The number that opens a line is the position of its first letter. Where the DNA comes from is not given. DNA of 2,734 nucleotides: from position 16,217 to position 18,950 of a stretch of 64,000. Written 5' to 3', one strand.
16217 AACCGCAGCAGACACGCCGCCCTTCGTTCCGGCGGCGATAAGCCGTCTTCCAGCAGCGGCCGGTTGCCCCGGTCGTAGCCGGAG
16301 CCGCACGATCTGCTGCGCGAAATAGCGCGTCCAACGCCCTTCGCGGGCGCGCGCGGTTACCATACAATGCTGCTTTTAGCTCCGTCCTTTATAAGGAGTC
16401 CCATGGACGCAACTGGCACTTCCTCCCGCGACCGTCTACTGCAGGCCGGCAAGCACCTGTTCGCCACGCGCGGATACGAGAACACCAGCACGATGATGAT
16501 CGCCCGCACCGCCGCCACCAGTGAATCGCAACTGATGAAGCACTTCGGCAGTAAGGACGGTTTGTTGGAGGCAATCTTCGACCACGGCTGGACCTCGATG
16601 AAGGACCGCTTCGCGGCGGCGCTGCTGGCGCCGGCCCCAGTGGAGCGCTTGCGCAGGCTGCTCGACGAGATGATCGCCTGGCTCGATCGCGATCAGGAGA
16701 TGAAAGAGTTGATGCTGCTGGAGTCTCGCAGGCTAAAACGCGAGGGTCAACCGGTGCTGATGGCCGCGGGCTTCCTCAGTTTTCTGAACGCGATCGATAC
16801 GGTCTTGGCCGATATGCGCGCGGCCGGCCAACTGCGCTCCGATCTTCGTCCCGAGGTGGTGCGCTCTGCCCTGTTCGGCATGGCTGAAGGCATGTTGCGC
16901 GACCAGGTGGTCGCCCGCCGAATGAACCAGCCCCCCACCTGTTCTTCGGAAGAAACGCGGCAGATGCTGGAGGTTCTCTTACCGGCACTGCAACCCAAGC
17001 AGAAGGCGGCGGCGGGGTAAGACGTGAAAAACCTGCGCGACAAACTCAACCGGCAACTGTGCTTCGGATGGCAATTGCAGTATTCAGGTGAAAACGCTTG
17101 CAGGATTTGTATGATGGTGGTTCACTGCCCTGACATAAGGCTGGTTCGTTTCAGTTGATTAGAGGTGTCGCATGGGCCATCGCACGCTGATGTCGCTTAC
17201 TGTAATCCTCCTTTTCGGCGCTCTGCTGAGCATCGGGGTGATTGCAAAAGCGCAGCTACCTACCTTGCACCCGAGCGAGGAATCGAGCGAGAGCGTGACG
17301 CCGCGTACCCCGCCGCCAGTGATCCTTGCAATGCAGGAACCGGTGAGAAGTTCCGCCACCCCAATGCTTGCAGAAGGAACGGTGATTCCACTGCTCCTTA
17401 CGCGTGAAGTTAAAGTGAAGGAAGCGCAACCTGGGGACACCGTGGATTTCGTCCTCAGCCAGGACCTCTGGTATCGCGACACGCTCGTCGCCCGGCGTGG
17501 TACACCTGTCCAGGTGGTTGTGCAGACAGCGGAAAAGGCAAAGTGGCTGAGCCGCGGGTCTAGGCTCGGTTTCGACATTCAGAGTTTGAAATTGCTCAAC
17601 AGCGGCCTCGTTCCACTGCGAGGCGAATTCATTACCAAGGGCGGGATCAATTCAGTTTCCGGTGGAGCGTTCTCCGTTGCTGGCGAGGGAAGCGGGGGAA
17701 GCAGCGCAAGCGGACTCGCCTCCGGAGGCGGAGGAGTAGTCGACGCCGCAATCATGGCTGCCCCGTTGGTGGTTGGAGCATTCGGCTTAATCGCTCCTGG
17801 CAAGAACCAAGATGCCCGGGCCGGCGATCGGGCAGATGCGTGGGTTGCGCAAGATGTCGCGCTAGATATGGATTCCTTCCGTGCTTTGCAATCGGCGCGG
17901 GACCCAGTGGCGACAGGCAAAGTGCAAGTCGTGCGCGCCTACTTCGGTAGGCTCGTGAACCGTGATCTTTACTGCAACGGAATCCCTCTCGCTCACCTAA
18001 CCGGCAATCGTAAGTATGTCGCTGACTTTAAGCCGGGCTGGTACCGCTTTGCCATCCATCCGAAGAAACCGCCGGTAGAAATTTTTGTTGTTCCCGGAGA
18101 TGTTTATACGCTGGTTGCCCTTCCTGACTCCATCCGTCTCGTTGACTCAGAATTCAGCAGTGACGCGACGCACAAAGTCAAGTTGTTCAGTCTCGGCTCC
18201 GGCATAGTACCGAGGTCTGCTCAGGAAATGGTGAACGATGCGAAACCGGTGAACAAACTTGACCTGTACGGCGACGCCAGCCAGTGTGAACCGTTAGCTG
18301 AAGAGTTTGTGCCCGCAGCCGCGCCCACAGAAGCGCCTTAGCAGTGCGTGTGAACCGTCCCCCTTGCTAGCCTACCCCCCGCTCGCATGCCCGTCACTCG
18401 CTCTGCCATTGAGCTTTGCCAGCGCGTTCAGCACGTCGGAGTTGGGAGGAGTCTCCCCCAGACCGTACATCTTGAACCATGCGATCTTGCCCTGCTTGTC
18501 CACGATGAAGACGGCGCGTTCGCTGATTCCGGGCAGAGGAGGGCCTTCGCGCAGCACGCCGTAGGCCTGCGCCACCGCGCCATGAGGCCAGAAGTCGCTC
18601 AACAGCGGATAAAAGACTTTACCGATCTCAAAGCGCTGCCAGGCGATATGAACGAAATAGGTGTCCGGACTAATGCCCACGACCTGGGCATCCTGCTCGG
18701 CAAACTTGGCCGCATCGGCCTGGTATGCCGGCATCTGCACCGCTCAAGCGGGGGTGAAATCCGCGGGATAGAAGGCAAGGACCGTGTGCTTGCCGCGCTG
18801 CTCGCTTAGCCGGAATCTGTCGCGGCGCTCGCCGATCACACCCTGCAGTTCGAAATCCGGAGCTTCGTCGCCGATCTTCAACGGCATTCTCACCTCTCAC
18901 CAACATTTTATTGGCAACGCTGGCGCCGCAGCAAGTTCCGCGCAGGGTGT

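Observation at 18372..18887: Predicted selenocysteine peroxiredoxin: UGA sits exactly at the peroxidatic-Cys position of an AhpE-like Prx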

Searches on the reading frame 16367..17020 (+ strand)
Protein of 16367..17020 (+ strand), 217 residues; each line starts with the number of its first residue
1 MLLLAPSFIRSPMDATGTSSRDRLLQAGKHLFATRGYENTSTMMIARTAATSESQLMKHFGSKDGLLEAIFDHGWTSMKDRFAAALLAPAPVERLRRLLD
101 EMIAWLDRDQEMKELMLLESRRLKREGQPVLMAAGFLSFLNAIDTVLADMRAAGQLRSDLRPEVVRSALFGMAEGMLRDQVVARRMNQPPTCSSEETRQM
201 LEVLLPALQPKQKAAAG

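Call 13: search_protein_families(library=ncbifam, proteins=[window:16367-17020:+], max_evalue=0.00001)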
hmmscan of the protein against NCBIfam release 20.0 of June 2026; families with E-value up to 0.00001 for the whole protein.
window:16367-17020:+ (217 aa): 8 families
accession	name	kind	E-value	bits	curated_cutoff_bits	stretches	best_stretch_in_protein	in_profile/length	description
NF041196.1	ScbR_bind_reg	equivalog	2.2e-15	57.3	150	1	20-209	7-190/191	ScbR family autoregulator-binding transcription factor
NF053878.1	FATransRegFadRBac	equivalog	6.2e-10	39.2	200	1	23-184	7-168/190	fatty acid metabolism transcriptional regulator FadR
NF037937.1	septum_RefZ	equivalog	1.6e-08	34.7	180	1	21-105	1-88/195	forespore capture DNA-binding protein RefZ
NF051852.1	efflux_TF_MtrR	exception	7.9e-08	32.3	280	1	20-177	11-174/205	multidrug efflux system transcriptional repressor MtrR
NF053516.1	TranRepPrsAVib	equivalog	1e-06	28.7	300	1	18-73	5-60/208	TetR family transcriptional repressor PsrA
TIGR03968.1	mycofact_TetR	equivalog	1.4e-06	28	224.9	1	18-102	8-92/190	mycofactocin system transcriptional regulator MftR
TIGR03384.1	betaine_BetI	equivalog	2.4e-06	27.4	201.3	1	21-100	10-90/189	choline-binding transcriptional repressor BetI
NF050111.1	TransRegSACE7040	equivalog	2.9e-06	27.3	250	1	21-72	3-54/186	SACE_7040 family transcriptional regulator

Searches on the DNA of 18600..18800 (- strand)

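Call 63: search_rna_families(source=window, start=18600, end=18800, threshold=evalue, max_evalue=10)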
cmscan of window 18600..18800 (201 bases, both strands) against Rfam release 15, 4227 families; matches with E-value up to 10: 0.
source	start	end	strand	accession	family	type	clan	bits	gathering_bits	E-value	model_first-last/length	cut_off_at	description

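Call 67: build_rna_model(alignment_id=A3, structure=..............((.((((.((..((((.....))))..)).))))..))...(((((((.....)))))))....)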
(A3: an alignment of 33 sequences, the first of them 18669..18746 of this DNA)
Model R1 built from alignment A3 (33 sequences, 78 columns); structure: as given.
model positions 78; base pairs 19; branch points 1; effective number of sequences 3.63; information 0.725 bits per position. Calibrated on 0.2 Mb of random sequence (short: E-values are rough).
structure used (alignment columns):
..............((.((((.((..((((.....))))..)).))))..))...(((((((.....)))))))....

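Call 68: search_with_rna_model(model_id=R1, sources=[window, L001, L002, L003, L004, L005, L006, L007, L008, L009, L010, L011, L012, L013, L014, L015, L016, L017, L018, L019, L020, L021, L022, L023, L024, L025, L026, L027, L028, L029, L030, L031, L032, L033, L034, L035, L036, L037, L038, L039, L040, L041, L042, L043, L044, L045, L046, L047, L048, L049, L050, L051, L052, L053, L054, L055, L056, L057, L058, L059, L060, L061, L062, L063, L064, L065, L066, L067, L068, L069, L070, L071, L072, L073, L074, L075, L076, L077, L078, L079, L080], max_evalue=1)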
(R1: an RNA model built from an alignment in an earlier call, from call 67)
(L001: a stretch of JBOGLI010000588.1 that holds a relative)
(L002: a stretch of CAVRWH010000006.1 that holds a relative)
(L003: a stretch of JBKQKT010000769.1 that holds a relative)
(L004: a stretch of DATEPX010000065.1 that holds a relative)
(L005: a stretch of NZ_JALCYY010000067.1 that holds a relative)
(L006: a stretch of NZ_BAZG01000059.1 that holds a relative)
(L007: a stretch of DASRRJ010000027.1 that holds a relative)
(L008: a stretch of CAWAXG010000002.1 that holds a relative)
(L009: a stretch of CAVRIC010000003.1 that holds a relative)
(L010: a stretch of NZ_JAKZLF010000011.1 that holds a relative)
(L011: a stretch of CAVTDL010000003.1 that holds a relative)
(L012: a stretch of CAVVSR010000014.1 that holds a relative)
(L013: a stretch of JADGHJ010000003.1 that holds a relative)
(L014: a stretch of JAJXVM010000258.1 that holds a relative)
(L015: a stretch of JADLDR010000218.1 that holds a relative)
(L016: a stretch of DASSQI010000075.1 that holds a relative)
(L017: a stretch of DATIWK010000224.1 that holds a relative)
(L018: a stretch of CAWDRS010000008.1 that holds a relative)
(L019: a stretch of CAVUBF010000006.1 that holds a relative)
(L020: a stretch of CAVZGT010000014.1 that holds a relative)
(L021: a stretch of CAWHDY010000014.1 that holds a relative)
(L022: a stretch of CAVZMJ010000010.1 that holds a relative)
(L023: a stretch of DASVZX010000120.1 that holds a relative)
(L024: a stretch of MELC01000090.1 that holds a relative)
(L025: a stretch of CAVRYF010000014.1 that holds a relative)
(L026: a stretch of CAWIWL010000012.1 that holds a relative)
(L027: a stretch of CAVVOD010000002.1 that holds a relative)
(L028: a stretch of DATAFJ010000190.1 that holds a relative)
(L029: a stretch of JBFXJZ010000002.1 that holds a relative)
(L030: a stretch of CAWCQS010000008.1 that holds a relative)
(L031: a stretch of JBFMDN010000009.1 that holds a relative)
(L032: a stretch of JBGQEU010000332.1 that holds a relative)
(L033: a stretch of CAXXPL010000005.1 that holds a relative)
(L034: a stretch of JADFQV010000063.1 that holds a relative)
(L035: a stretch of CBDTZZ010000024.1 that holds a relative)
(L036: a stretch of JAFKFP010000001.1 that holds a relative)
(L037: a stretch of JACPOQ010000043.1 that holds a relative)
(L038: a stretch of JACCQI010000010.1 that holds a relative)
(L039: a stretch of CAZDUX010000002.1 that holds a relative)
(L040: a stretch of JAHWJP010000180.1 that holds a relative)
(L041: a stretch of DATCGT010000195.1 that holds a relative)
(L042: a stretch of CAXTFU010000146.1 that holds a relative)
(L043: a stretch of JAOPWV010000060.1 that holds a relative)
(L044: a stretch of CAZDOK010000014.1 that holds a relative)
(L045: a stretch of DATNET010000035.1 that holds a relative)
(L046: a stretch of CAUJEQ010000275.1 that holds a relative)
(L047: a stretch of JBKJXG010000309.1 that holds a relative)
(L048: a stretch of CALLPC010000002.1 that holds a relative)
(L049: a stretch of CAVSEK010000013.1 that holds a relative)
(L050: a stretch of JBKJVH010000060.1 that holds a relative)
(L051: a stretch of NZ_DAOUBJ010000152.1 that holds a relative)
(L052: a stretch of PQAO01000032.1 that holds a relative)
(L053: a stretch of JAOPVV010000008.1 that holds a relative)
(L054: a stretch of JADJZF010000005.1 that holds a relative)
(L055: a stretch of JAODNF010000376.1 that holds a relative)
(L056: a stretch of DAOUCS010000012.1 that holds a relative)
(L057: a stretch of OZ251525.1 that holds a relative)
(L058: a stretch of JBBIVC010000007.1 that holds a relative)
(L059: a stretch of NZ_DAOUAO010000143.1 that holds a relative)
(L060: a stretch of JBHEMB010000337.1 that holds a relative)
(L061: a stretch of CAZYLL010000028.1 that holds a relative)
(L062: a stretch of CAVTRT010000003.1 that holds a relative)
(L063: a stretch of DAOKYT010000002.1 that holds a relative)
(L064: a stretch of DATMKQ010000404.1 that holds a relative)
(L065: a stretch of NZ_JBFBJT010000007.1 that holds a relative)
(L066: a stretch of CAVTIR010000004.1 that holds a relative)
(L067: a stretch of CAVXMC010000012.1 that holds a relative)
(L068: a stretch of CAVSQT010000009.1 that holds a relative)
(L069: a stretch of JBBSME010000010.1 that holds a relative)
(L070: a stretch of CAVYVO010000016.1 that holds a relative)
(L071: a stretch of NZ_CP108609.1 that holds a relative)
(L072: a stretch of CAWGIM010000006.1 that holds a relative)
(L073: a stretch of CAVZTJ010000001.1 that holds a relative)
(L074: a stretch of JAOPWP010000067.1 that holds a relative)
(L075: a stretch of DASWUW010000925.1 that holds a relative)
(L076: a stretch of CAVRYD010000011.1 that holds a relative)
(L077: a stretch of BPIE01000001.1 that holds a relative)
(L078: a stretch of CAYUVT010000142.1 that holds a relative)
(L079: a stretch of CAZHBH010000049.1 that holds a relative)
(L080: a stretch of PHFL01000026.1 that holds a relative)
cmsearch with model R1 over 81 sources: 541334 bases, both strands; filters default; matches with E-value up to 1: 52.
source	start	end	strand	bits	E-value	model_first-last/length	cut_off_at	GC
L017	2175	2252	+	101.4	9.4e-26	1-78/78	no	0.65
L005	3154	3231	+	101.2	1e-25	1-78/78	no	0.62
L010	3154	3231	+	101.1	1.1e-25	1-78/78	no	0.63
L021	3154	3231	+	100.9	1.3e-25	1-78/78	no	0.64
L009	3154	3231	+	99.9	2.4e-25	1-78/78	no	0.65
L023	3154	3231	+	99.9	2.4e-25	1-78/78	no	0.65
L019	3154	3231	+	99.5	3.2e-25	1-78/78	no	0.63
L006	3154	3231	+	99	4.4e-25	1-78/78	no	0.63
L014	1596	1673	+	98.8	5e-25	1-78/78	no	0.64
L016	3151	3228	+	98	8.3e-25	1-78/78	no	0.58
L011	3154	3231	+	97.9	8.8e-25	1-78/78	no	0.63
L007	3154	3231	+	97.4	1.2e-24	1-78/78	no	0.63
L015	3154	3231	+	94.2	9.5e-24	1-78/78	no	0.59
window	18669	18746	-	88.3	4.4e-22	1-78/78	no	0.63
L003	3142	3219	+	83.5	9.3e-21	1-78/78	no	0.6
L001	3142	3219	+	70.3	4.8e-17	1-78/78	no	0.64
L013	3130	3207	+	60.1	3.4e-14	1-78/78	no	0.63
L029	3142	3219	+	57.7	1.6e-13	1-78/78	no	0.53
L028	3138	3213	+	37.3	8.3e-08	1-78/78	no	0.7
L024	3136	3213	+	37.2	8.8e-08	1-78/78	no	0.67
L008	3136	3213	+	34.8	4.2e-07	1-78/78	no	0.59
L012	3136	3213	+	28.8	2e-05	1-78/78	no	0.67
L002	3148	3225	+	25.3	0.00019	1-78/78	no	0.59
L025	3136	3213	+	21.9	0.0018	1-78/78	no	0.71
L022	3136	3213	+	21.5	0.0023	1-78/78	no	0.73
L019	3205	3300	-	20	0.0058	1-78/78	no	0.69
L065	3136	3213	+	20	0.0058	1-78/78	no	0.68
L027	3136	3213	+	20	0.006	1-78/78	no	0.62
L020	3136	3213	+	19.9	0.0065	1-78/78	no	0.68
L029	3193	3262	-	19.8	0.0066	1-78/78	no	0.64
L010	3209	3229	-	19.2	0.01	54-74/78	no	0.62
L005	3209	3229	-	19.2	0.01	54-74/78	no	0.62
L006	3209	3230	-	19.2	0.01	53-74/78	no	0.64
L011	3209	3230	-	19.2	0.01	53-74/78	no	0.64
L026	3136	3213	+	19.1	0.011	1-78/78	no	0.71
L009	3209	3229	-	16.6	0.052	54-74/78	no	0.67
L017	2230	2250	-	16.6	0.052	54-74/78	no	0.67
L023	3209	3229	-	16.6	0.052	54-74/78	no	0.67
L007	3209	3229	-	16.6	0.052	54-74/78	no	0.67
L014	1651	1671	-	16.6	0.052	54-74/78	no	0.67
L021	3209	3229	-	16.6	0.052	54-74/78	no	0.67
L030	3130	3207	+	16.4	0.061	1-78/78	no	0.62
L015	3209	3229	-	15.7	0.093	54-74/78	no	0.52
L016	3206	3226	-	15.7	0.093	54-74/78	no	0.52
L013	3185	3205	-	15.5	0.11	54-74/78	no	0.62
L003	3197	3217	-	15.2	0.13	54-74/78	no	0.57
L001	3197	3215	-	14.6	0.19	56-74/78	no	0.63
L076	183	263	-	14.1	0.27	1-78/78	no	0.6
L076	3130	3206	+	14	0.29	1-78/78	no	0.68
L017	1186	1263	+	13.8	0.31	1-78/78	no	0.72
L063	3133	3207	+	13.1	0.52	1-78/78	no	0.64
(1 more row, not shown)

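Call 69: search_with_rna_model(model_id=R1, sources=[L081, L082, L083, L084, L085, L086, L087, L088, L089, L090, L091, L092, L093, L094, L095, L096, L097, L098, L099, L100, L101, L102, L103, L104, L105, L106, L107, L108, L109, L110, L111, L112, L113, L114, L115, L116, L117, L118, L119, L120, L121, L122, L123, L124, L125, L126, L127, L128, L129, L130, L131, L132, L133, L134, L135, L136, L137, L138, L139, L140, L141, L142, L143, L144, L145, L146, L147, L148, L149, L150, L151, L152, L153, L154, L155, L156, L157, L158, L159, L160], max_evalue=1)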
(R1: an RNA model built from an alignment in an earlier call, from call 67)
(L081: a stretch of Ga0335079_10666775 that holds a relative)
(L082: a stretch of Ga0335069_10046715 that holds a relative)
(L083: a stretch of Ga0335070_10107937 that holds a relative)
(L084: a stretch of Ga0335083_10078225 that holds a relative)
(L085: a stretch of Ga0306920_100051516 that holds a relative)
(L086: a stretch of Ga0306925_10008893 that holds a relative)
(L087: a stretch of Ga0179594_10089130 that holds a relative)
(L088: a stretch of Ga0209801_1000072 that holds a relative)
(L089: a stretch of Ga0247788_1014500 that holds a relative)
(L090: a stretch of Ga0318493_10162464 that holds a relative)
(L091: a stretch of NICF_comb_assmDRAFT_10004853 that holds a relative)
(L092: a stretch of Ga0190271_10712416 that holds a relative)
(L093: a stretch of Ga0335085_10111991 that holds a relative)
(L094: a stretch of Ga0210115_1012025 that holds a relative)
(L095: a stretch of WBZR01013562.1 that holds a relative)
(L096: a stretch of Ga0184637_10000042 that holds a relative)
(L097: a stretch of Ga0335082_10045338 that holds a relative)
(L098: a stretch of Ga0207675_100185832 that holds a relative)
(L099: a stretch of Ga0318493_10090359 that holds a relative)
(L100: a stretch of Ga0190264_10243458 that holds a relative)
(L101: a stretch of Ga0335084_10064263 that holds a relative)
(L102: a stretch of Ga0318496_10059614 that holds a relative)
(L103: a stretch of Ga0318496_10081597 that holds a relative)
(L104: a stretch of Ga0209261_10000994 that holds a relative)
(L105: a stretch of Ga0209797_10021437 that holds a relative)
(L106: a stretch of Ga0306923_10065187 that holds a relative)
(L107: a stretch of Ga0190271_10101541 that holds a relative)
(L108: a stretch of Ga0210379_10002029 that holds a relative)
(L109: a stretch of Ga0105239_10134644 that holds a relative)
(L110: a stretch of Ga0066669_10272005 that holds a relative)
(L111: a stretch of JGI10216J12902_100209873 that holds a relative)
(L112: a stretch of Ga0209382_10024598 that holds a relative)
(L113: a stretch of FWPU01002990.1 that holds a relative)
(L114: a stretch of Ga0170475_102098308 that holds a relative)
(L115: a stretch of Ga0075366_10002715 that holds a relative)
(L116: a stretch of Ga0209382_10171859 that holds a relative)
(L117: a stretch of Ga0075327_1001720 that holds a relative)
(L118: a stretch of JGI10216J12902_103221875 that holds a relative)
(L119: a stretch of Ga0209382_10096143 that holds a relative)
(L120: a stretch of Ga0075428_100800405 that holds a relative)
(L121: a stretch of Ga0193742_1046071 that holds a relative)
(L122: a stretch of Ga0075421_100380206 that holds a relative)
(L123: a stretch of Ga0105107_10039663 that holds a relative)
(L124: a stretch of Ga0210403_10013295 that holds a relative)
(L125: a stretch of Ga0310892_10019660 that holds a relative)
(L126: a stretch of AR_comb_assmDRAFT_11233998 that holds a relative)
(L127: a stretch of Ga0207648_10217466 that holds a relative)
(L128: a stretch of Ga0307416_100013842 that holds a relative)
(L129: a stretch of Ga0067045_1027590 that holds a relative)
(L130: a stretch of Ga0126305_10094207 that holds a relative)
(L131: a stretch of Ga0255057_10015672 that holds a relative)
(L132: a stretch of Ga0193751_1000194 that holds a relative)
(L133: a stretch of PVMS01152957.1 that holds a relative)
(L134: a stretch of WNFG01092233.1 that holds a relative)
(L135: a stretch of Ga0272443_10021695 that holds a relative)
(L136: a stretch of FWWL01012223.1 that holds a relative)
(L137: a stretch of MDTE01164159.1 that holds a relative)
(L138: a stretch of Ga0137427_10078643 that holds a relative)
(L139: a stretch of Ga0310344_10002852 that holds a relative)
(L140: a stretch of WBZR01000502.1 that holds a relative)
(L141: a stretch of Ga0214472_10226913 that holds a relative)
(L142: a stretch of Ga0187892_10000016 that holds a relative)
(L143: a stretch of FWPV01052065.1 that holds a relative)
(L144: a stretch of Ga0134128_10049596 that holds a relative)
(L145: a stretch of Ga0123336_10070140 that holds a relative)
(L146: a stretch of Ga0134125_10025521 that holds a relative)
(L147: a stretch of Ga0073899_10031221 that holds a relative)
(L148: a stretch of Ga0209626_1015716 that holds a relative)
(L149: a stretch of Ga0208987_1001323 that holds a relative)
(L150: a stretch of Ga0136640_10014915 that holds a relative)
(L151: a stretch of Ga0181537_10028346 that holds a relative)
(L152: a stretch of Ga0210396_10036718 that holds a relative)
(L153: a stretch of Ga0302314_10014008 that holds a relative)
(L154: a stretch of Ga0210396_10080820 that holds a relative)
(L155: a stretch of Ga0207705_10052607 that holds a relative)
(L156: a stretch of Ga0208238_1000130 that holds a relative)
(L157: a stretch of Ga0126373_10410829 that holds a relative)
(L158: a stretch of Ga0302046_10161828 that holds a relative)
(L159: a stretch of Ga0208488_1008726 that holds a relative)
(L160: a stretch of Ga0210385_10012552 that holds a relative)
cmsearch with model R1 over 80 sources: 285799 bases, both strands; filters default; matches with E-value up to 1: 69.
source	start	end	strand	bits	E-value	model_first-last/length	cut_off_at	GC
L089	257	334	+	102.3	2.8e-26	1-78/78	no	0.63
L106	1803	1880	+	101.4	4.8e-26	1-78/78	no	0.64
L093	2924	3001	+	101.4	5e-26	1-78/78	no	0.65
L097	2136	2213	+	101.4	5e-26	1-78/78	no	0.65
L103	501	578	+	101.2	5.5e-26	1-78/78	no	0.65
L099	359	436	+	100.2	1e-25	1-78/78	no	0.67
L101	2883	2960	+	100.1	1.1e-25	1-78/78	no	0.65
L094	1632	1709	+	99.9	1.2e-25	1-78/78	no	0.65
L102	1678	1755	+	99.9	1.2e-25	1-78/78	no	0.65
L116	2221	2298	+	99.6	1.6e-25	1-78/78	no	0.62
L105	1814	1891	+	96.4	1.2e-24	1-78/78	no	0.64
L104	2604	2681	+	95.4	2.3e-24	1-78/78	no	0.63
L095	2299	2376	+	94.2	5e-24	1-78/78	no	0.59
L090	315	392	+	93.5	8e-24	1-78/78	no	0.64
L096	3154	3231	+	93.3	8.9e-24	1-78/78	no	0.62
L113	3154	3231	+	93.1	1e-23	1-78/78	no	0.64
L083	604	681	+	86.9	5.7e-22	1-78/78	no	0.64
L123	2521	2598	+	74.2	2.1e-18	1-78/78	no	0.59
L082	2874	2951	+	69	5.7e-17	1-78/78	no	0.59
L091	3130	3207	+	60.1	1.8e-14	1-78/78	no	0.63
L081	441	518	+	55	4.9e-13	1-78/78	no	0.69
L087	596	673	+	47.9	4.9e-11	1-78/78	no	0.64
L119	1063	1140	+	35.5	1.4e-07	1-78/78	no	0.65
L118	1016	1093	+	31.9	1.5e-06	1-78/78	no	0.63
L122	1320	1397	+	31.3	2.2e-06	1-78/78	no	0.65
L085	2355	2432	+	29.6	6.5e-06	1-78/78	no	0.59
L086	3142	3219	+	29.6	6.5e-06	1-78/78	no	0.59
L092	202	279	+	28.7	1.1e-05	1-78/78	no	0.67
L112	3133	3210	+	28.2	1.6e-05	1-78/78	no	0.65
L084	1643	1720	+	26.2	5.9e-05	1-78/78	no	0.54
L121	537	614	+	22.8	0.0005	1-78/78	no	0.6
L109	2423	2500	+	22.8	0.00051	1-78/78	no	0.65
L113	3205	3247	-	19.6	0.0039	1-78/78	no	0.6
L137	3142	3219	+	19.3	0.0049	1-78/78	no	0.41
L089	312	332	-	19.2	0.0053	54-74/78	no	0.62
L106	1858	1878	-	19.2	0.0053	54-74/78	no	0.62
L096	3209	3230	-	19.2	0.0053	53-74/78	no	0.64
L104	2659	2680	-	19.2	0.0053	53-74/78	no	0.64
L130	289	366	+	18.5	0.0081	1-78/78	no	0.65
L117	3136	3213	+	18.5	0.0085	1-78/78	no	0.69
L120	498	575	+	17.1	0.02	1-78/78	no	0.68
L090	370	390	-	16.6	0.028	54-74/78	no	0.67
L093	2979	2999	-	16.6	0.028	54-74/78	no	0.67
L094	1687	1707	-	16.6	0.028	54-74/78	no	0.67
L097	2191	2211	-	16.6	0.028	54-74/78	no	0.67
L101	2938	2958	-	16.6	0.028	54-74/78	no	0.67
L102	1733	1753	-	16.6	0.028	54-74/78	no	0.67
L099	414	434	-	16.6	0.028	54-74/78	no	0.67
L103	556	576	-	16.6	0.028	54-74/78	no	0.67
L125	1923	2000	+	16.6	0.028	1-78/78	no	0.6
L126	519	596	+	16.6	0.028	1-78/78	no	0.6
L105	1822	1899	-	16.5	0.03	1-78/78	no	0.64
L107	2336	2413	+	15.9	0.044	1-78/78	no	0.69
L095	2354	2374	-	15.7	0.049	54-74/78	no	0.52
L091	3185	3205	-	15.5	0.059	54-74/78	no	0.62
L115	1856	1933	+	15.4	0.06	1-78/78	no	0.64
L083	659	679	-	15.2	0.071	54-74/78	no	0.57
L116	2276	2296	-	14.7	0.098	54-74/78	no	0.57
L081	496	514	-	14.6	0.1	56-74/78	no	0.63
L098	385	462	+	14.6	0.1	1-78/78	no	0.67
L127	222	299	+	14.6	0.1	1-78/78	no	0.67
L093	1935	2012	+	13.8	0.17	1-78/78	no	0.72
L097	1147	1224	+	13.8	0.17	1-78/78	no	0.72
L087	651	671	-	13.8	0.18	54-74/78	no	0.57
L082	2925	3006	-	13.6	0.2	1-78/78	no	0.55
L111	3031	3108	+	12.3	0.46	1-78/78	no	0.64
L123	2576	2596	-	12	0.55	54-74/78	no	0.57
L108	3136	3213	+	11.1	0.95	1-78/78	no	0.72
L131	1976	2052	+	11.1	0.97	1-78/78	no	0.64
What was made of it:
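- A covariance model of the two-hairpin element scores all Sec forms at 47.9 bits or more and all Cys forms at 37.3 bits or less, over 827 kb (calls 68, 69).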
